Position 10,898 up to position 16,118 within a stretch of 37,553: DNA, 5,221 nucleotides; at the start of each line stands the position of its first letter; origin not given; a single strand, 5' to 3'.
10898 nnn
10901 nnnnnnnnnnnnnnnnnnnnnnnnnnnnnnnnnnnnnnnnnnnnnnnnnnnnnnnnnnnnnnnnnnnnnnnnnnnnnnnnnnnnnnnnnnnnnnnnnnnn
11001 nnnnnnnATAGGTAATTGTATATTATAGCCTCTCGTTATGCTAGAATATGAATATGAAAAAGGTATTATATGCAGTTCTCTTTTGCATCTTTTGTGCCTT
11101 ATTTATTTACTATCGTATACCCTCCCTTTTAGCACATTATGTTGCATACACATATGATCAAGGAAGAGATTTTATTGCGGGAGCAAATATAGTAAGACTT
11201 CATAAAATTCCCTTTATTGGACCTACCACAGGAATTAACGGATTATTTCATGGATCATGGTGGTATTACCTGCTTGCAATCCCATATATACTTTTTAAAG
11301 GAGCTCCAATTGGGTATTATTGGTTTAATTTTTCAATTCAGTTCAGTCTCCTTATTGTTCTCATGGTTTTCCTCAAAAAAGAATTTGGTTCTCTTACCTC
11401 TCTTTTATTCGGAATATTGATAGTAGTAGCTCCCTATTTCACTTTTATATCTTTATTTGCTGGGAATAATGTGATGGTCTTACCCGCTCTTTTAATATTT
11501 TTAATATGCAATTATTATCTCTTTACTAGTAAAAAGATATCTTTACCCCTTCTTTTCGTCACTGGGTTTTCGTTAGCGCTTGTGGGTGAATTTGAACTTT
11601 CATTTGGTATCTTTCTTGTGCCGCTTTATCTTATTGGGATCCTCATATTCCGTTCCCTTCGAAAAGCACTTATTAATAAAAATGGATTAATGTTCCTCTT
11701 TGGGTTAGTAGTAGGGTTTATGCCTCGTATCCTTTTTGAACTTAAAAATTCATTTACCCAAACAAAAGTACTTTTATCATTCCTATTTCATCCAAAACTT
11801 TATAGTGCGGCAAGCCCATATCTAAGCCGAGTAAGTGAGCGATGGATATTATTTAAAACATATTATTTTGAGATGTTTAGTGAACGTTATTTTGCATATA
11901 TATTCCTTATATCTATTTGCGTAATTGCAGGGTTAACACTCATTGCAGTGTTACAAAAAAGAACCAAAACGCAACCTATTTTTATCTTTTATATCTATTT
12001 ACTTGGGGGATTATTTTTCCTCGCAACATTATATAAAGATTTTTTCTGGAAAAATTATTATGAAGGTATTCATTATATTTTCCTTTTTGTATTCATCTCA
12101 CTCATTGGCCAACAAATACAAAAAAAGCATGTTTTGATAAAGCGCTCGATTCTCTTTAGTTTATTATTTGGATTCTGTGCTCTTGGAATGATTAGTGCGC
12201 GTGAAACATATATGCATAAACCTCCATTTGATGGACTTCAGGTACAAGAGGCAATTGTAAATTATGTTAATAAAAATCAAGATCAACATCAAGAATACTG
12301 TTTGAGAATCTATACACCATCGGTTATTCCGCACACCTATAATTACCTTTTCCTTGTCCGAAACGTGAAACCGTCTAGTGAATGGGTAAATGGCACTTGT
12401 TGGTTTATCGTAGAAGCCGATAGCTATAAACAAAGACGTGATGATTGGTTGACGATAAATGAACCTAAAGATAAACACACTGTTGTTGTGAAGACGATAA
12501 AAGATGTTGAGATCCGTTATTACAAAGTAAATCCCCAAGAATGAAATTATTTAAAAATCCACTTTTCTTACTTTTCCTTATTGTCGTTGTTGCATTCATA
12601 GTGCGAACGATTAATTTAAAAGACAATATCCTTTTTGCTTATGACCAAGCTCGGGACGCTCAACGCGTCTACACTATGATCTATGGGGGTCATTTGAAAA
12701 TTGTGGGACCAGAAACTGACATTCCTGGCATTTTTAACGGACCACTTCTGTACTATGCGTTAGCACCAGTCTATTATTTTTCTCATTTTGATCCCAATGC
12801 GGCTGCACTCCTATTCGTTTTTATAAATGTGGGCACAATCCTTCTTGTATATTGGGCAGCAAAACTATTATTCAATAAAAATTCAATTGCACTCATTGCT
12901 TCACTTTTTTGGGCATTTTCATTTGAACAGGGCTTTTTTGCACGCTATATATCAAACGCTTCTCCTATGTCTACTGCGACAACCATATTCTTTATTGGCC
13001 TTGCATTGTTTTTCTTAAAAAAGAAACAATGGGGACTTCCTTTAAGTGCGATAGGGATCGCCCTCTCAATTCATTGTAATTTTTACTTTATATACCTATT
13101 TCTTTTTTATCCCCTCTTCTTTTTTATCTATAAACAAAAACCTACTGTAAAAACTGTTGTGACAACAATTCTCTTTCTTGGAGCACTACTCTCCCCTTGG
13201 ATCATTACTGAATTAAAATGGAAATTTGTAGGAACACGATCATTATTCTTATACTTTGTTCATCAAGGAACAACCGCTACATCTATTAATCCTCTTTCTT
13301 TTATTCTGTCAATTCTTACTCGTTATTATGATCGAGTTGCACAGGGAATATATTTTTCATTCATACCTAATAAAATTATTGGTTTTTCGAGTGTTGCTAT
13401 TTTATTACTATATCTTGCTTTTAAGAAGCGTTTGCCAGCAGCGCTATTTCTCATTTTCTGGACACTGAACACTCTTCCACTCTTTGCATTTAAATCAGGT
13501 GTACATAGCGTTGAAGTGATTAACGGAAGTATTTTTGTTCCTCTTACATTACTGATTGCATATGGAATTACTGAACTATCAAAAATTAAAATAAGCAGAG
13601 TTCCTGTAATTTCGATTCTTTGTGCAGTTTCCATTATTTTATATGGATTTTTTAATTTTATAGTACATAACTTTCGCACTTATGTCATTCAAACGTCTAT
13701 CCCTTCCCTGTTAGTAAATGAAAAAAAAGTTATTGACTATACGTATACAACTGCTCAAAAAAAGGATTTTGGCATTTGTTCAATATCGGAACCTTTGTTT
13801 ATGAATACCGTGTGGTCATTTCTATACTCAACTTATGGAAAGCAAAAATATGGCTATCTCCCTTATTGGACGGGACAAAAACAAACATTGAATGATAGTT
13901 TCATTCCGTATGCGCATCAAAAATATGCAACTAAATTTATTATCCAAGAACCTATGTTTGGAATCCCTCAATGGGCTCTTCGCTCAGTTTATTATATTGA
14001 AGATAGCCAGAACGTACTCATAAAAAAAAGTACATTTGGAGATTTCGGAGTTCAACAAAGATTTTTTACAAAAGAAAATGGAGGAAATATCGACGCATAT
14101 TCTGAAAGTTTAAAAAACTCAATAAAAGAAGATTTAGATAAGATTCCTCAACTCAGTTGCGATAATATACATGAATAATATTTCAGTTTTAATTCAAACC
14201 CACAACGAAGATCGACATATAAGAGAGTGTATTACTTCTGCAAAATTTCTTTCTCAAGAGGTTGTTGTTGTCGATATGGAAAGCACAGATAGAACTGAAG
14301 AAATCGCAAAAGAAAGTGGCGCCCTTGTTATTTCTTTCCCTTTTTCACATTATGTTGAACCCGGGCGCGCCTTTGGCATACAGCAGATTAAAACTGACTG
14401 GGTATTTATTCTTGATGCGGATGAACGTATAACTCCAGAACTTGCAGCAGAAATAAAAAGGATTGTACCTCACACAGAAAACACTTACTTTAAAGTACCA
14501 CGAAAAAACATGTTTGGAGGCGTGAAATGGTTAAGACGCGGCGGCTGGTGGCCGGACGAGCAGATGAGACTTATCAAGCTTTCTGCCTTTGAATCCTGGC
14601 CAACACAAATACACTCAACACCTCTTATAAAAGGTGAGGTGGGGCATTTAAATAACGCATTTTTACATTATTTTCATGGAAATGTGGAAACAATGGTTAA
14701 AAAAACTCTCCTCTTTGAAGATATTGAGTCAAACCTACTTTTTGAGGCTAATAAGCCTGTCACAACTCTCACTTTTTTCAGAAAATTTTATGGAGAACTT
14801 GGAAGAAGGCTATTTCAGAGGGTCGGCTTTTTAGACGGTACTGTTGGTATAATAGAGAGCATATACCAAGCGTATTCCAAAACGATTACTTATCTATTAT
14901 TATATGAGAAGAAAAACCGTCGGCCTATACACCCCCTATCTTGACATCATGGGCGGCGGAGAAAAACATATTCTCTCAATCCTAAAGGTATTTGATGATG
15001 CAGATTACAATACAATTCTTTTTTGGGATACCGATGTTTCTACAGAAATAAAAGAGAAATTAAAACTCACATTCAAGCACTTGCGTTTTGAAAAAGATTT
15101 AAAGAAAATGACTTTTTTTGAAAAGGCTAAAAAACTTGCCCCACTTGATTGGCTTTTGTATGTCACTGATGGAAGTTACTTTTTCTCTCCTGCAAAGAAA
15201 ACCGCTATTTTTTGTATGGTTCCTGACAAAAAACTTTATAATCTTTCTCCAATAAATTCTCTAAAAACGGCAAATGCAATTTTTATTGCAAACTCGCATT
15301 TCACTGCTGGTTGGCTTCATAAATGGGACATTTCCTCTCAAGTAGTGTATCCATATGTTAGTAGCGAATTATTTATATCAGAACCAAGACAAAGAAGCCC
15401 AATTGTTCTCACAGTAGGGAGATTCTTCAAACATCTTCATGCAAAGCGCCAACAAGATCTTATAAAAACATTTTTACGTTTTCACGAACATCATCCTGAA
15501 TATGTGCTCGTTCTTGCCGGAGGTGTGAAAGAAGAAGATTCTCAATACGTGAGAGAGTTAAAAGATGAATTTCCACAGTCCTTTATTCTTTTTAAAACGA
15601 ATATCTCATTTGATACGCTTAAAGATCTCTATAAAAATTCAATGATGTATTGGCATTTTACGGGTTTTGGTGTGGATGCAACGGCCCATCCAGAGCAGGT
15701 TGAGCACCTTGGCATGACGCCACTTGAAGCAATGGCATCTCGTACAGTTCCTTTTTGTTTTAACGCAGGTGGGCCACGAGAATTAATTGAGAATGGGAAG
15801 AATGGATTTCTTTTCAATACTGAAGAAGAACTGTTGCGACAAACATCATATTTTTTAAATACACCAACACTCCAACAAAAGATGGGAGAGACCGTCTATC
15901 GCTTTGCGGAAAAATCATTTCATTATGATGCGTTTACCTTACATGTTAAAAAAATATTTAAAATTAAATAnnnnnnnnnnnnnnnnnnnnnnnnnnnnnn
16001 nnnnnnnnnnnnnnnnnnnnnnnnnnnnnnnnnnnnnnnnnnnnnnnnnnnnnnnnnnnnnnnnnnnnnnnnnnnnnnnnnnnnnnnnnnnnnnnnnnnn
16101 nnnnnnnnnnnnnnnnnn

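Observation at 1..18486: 18.5-kb glycosylation island built around nine GT-C-like polytopic membrane proteins, with no priming enzyme, polymerase or ligase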

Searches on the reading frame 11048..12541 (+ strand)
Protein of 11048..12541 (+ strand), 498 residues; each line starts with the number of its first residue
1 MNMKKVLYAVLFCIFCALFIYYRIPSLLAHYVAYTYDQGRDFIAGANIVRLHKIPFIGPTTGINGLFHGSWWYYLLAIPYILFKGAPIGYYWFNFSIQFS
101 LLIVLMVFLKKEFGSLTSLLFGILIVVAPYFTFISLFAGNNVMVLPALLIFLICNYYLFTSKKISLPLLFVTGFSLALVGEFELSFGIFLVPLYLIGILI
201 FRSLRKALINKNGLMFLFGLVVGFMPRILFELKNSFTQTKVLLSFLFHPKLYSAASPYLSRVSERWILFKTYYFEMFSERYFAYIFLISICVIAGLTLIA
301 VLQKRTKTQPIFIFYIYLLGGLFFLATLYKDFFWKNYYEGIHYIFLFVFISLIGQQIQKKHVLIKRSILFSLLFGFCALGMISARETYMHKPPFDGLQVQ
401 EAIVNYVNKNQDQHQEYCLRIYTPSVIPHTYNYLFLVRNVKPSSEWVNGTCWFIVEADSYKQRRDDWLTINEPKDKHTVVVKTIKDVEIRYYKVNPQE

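Call 7: search_protein_families(library=pfam, proteins=[window:11048-12541:+], max_evalue=0.01)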
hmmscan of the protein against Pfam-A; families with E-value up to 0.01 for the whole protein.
window:11048-12541:+ (498 aa): 0 families
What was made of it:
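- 11048..12544 (+): GT-C, PMT_2-like subfamily with motif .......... No Pfam hit for the single sequence (call 7).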

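Call 13: search_protein_families(library=ncbifam, proteins=[window:11048-12541:+], max_evalue=1)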
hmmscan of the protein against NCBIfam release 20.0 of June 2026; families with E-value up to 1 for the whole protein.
window:11048-12541:+ (498 aa): 0 families

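Call 46: search_solved_structures(query=A2, max_evalue=1)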
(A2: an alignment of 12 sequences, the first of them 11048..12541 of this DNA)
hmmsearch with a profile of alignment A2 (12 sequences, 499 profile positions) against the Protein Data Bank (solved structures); distinct sequences matched with E-value up to 1: 3.
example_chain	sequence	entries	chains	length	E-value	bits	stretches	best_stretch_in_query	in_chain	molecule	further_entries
9euq_A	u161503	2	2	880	0.013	17.4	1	327-410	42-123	Calcium-transporting ATPase lmo0841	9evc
6zhf_A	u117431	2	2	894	0.013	17.4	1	327-410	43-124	Calcium-transporting ATPase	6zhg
6zhh_A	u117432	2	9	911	0.14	14.1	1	330-410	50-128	Calcium-transporting ATPase | Calcium-transporting ATPase lmo0841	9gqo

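Call 50: search_protein_families(library=pfam, alignment_id=A2, max_evalue=0.1)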
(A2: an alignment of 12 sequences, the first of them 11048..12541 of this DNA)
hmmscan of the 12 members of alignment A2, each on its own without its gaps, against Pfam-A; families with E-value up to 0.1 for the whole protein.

A. member 1, window:11048-12541:+ (498 aa): 0 families

B. families by the number of members that match (of 12 scanned): 3 families
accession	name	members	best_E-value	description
PF13231.12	PMT_2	6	7.3e-05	Dolichyl-phosphate-mannose-protein mannosyltransferase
PF17030.11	Beta_lactamase3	1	0.0079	Putative beta-lactamase-like family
PF00895.25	ATP-synt_8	1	0.075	ATP synthase protein 8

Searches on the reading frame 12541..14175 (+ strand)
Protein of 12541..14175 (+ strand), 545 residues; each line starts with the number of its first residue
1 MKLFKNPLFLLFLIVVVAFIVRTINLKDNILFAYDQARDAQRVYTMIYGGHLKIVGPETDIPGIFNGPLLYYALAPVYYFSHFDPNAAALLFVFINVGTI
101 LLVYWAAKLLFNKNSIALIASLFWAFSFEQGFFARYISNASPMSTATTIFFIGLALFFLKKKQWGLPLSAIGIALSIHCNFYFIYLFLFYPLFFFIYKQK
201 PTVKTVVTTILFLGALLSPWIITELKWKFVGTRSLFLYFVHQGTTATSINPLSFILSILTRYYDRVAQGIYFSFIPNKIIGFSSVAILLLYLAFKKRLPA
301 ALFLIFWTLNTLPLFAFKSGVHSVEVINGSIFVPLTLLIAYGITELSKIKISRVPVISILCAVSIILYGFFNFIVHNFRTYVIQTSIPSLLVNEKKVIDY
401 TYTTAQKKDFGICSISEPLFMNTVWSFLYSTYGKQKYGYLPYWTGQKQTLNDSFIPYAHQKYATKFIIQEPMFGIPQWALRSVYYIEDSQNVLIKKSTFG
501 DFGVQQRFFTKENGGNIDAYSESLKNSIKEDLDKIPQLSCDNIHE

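Call 8: search_protein_families(library=pfam, proteins=[window:12541-14175:+], max_evalue=0.01)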
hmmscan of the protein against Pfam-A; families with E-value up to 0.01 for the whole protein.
window:12541-14175:+ (545 aa): 1 family
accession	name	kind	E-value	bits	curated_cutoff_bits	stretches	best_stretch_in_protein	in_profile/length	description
PF13231.12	PMT_2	-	0.0021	18.7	26.1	1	68-221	4-158/160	Dolichyl-phosphate-mannose-protein mannosyltransferase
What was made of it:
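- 12541..14178 (+): GT-C, PMT_2-like tandem paralogue (motif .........). PMT_2 18.7 bits, weak (call 8).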

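Call 13: search_protein_families(library=ncbifam, proteins=[window:12541-14175:+], max_evalue=1)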
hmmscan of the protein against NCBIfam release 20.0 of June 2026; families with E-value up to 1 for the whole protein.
window:12541-14175:+ (545 aa): 0 families

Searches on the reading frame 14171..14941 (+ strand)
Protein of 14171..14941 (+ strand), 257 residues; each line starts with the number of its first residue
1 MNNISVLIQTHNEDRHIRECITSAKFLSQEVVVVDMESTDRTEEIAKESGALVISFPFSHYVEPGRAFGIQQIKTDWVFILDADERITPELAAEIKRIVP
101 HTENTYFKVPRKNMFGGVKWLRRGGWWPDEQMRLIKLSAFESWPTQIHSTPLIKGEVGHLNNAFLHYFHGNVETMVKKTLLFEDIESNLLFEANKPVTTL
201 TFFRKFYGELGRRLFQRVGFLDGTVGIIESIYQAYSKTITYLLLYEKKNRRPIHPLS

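Call 8: search_protein_families(library=pfam, proteins=[window:14171-14941:+], max_evalue=0.01)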
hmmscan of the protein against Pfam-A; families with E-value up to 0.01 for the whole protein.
window:14171-14941:+ (257 aa): 4 families
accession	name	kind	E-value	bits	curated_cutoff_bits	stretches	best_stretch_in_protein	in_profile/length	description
PF00535.33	Glycos_transf_2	-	4.8e-16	59.6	23.3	1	5-149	1-155/168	Glycosyl transferase family 2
PF13641.12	Glyco_tranf_2_3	-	0.00046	20.7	27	1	4-129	3-133/230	Glycosyltransferase like family 2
PF10111.15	Glyco_tranf_2_2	-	0.0011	19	27.3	0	8-98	6-105/276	Glycosyltransferase like family 2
PF13704.12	Glyco_tranf_2_4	-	0.0026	18.7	27.5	0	12-87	2-84/98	Glycosyl transferase family 2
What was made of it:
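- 14171..14944 (+): GT2, soluble; closest solved relatives are direct protein/peptide glycosyltransferases. Glycos_transf_2 59.6 bits (call 8).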

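Call 37: search_protein_families(library=ncbifam, proteins=[window:14171-14941:+], max_evalue=0.001)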
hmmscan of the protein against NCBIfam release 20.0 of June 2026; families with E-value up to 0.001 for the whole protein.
window:14171-14941:+ (257 aa): 9 families
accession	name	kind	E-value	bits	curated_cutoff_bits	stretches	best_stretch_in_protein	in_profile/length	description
TIGR04283.1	glyco_like_mftF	equivalog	2.6e-11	43.6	182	1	4-109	1-109/221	TIGR04283 family arsenosugar biosynthesis glycosyltransferase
TIGR04182.1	glyco_TIGR04182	equivalog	2.2e-09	37.1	325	1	4-93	2-91/293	S-layer glycoprotein N-glycosyltransferase AglJ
NF010496.0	PRK13915.1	equivalog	4.5e-07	29.2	262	1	2-55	31-90/307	glucosyl-3-phosphoglycerate synthase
TIGR04195.1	S_glycosyl_SunS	equivalog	2.2e-06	26.8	350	1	4-98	59-154/421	SunS family peptide S-glycosyltransferase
NF058614.1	PPMAGASynPpgS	equivalog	1.7e-05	24.4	370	1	6-58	4-56/226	polyprenyl-phospho-N-acetylgalactosaminyl synthase PpgS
NF007482.0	PRK10073.1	equivalog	5.3e-05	22.4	423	1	2-93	6-104/334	glycosyltransferase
NF045692.1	OglycostaseCruG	equivalog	0.00038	19.5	600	0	2-51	41-93/386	2'-O-glycosyltransferase CruG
TIGR03937.1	PgaC_IcaA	equivalog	0.0005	19.1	422.3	1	2-85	45-136/407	poly-beta-1,6-N-acetyl-D-glucosamine synthase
NF041391.1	DPhHxTase_Halo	equivalog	0.00058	18.9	375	1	12-61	5-56/213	dolichyl-phosphate hexose transferase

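Call 38: search_solved_structures(query=window:14171-14941:+, max_evalue=0.01)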
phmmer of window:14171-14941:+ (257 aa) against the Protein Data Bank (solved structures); distinct sequences matched with E-value up to 0.01: 5.
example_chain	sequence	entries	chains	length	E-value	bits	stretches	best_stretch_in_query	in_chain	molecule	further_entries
22ao_A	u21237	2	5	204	1e-09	41.4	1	4-103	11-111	GmaR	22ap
7msp_A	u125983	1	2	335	0.00018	24.2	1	8-99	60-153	SPbeta prophage-derived glycosyltransferase SunS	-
7msn_A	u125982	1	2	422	0.00026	23.7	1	8-99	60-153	SPbeta prophage-derived glycosyltransferase SunS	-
7msk_A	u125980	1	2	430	0.00039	23.1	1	5-88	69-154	Glyco_trans_2-like domain-containing protein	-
5mlz_A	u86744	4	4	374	0.0097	18.5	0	3-95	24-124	Dolichol monophosphate mannose synthase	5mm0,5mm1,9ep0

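Call 80: search_solved_structures(query=A8, max_evalue=0.01)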
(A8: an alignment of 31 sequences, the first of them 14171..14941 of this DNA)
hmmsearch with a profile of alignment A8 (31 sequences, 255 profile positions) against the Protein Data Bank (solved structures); distinct sequences matched with E-value up to 0.01: 25.
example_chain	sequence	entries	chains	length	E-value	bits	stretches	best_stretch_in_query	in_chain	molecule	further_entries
22ao_A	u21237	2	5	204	1.5e-17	67.1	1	4-178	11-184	GmaR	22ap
7msp_A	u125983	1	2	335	1.8e-11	47.3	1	3-100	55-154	SPbeta prophage-derived glycosyltransferase SunS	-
7msn_A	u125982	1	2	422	4.6e-11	45.9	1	3-100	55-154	SPbeta prophage-derived glycosyltransferase SunS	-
7msk_A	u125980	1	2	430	7.1e-09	38.7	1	3-87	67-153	Glyco_trans_2-like domain-containing protein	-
5tze_C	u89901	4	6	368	6.9e-07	32.2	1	2-112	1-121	Glycosyl transferase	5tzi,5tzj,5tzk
5tz8_A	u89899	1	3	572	1.7e-06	30.9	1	2-112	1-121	Glycosyl transferase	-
3l7i_A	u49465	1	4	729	2e-06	30.7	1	1-92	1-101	Teichoic acid biosynthesis protein F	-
3l7m_A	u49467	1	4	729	2e-06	30.7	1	1-92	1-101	Teichoic acid biosynthesis protein F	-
3l7j_A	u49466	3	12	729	2e-06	30.7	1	1-92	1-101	Teichoic acid biosynthesis protein F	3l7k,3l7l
6h1j_A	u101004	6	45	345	4e-06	29.7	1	2-103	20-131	Probable ss-1,3-N-acetylglucosaminyltransferase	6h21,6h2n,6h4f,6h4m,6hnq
2z87_A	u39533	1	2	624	3.2e-05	26.8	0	4-85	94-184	Chondroitin synthase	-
2z86_A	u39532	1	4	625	4e-05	26.4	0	4-85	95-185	Chondroitin synthase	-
6p61_A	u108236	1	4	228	6.8e-05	25.7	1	3-108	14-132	Glycosyltransferase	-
8vh7_A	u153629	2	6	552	0.00017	24.4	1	4-98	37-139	Heparosan synthase B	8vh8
8viw_A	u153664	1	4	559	0.00017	24.4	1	4-98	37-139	Heparosan synthase B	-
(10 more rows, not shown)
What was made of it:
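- The 3245/14171 GT2 family is closest to GmaR and SunS, which glycosylate proteins or peptides (call 80).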

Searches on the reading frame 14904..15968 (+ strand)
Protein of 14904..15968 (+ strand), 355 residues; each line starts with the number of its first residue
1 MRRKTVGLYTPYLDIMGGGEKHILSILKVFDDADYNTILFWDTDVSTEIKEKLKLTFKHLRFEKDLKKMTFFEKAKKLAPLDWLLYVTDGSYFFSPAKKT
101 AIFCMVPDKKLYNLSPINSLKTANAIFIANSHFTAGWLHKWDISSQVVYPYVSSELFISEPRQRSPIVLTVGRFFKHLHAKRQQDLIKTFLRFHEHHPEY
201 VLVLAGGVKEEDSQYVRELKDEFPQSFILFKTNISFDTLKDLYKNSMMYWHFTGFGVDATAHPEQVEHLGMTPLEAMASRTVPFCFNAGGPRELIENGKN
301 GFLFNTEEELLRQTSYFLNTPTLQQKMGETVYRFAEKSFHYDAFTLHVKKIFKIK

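Call 8: search_protein_families(library=pfam, proteins=[window:14904-15968:+], max_evalue=0.01)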
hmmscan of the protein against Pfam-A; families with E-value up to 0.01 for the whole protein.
window:14904-15968:+ (355 aa): 3 families
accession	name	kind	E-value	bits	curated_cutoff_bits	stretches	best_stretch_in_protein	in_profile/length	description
PF00534.26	Glycos_transf_1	-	3.3e-23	82.5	26.4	1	159-332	9-170/172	Glycosyl transferases group 1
PF13692.12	Glyco_trans_1_4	-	2e-12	48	27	1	166-314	2-136/142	Glycosyl transferases group 1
PF13524.12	Glyco_trans_1_2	-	0.00025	21.4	25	1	191-342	6-136/144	Glycosyl transferase-like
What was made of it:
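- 14904..15971 (+): GT4 (GT-B fold) cytoplasmic glycosyltransferase. Glycos_transf_1 82.5 bits and Glyco_trans_1_4 48 bits (call 8).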

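Call 37: search_protein_families(library=ncbifam, proteins=[window:14904-15968:+], max_evalue=0.001)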
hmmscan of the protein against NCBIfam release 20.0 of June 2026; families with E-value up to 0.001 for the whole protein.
window:14904-15968:+ (355 aa): 11 families
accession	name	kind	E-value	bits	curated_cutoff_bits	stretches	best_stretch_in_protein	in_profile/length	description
TIGR04063.1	stp3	hypoth_equivalog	3.8e-10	39.2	442.05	1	184-343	229-383/397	TIGR04063 family PEP-CTERM/XrtA system glycosyltransferase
NF038229.1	Glyco4_Geo_Pelo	equivalog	3.6e-09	36.1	400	1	181-340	174-321/338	GPMC system family 4 glycosyltransferase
TIGR03999.1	thiol_BshA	equivalog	8.3e-08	31.5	273.7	1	258-345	274-363/375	N-acetyl-alpha-D-glucosaminyl L-malate synthase BshA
NF041876.1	EPS_EpsE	equivalog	1.3e-07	31.2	400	1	180-341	226-382/389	exopolysaccharide biosynthesis GT4 family glycosyltransferase EpsE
TIGR03088.1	stp2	hypoth_equivalog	1.1e-05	24.7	409.05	1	258-352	274-370/374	TIGR03088 family PEP-CTERM/XrtA system glycosyltransferase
NF047880.1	glyco_SdgA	exception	1.7e-05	23.6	800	0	265-337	398-473/488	serine-aspartate repeat adhesin O-glycosyltransferase SdgA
TIGR02149.1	glgA_Coryne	subfamily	4.8e-05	22.7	302.4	1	256-351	283-386/391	glycogen synthase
TIGR02095.1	glgA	subfamily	9.7e-05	21.2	328.45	1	161-309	290-428/477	glycogen/starch synthase, ADP-glucose type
TIGR02470.1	sucr_synth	equivalog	0.00012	20.3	810.4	1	262-307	649-694/784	sucrose synthase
NF041139.1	TreT_Thcocales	equivalog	0.0005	19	775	0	267-339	324-396/412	trehalose synthase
NF047881.1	glyco_SdgB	exception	0.00085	18.1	800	0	289-335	429-477/496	serine-aspartate repeat adhesin O-glycosyltransferase SdgB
